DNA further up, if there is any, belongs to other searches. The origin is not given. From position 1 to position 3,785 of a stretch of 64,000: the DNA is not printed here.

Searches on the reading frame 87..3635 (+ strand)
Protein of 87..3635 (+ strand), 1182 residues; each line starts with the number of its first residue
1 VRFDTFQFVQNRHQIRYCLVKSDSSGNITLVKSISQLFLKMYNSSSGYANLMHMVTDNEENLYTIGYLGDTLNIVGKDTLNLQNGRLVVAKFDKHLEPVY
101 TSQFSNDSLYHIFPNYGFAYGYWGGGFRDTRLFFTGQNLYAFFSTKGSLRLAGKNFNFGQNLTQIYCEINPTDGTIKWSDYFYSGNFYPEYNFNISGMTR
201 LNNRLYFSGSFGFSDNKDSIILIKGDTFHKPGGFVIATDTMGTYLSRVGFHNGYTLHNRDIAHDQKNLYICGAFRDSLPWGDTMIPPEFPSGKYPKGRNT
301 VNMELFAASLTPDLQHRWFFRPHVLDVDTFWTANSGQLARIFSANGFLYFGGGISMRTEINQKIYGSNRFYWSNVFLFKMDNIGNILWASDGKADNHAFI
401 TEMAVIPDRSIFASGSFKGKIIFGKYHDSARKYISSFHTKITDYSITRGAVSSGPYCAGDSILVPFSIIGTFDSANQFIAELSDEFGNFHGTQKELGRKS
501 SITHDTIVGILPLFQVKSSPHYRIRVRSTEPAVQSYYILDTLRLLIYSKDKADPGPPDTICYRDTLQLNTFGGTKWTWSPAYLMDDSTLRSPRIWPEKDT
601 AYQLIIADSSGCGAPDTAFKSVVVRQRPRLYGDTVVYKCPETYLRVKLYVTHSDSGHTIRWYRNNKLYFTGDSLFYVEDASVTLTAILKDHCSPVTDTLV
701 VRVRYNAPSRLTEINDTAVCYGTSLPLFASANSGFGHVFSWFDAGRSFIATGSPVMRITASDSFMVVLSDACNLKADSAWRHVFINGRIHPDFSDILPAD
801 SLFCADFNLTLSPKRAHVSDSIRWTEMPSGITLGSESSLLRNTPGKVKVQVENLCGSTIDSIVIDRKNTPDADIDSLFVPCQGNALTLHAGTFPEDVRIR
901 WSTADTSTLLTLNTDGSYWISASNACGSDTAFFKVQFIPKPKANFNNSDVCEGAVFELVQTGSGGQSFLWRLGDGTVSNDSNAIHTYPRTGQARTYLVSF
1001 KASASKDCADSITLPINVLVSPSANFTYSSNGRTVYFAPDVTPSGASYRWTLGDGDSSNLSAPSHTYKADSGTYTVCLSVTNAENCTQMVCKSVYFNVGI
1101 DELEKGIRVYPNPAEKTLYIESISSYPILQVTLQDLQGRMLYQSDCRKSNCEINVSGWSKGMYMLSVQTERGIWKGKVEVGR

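Call 97: search_protein_families(library=pfam, proteins=[window:87-3635:+], max_evalue=0.00001)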
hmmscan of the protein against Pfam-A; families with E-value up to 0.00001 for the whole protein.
window:87-3635:+ (1182 aa): 3 families
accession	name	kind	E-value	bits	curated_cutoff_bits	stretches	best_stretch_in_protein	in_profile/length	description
PF18911.6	PKD_4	-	2.1e-17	63.4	27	1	1045-1095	34-82/85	PKD domain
PF00801.26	PKD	-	5e-14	52.5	23.5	1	1027-1085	9-70/80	PKD domain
PF18962.6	Por_Secre_tail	-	3.5e-11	43.7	27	1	1109-1171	1-66/75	Secretion system C-terminal sorting domain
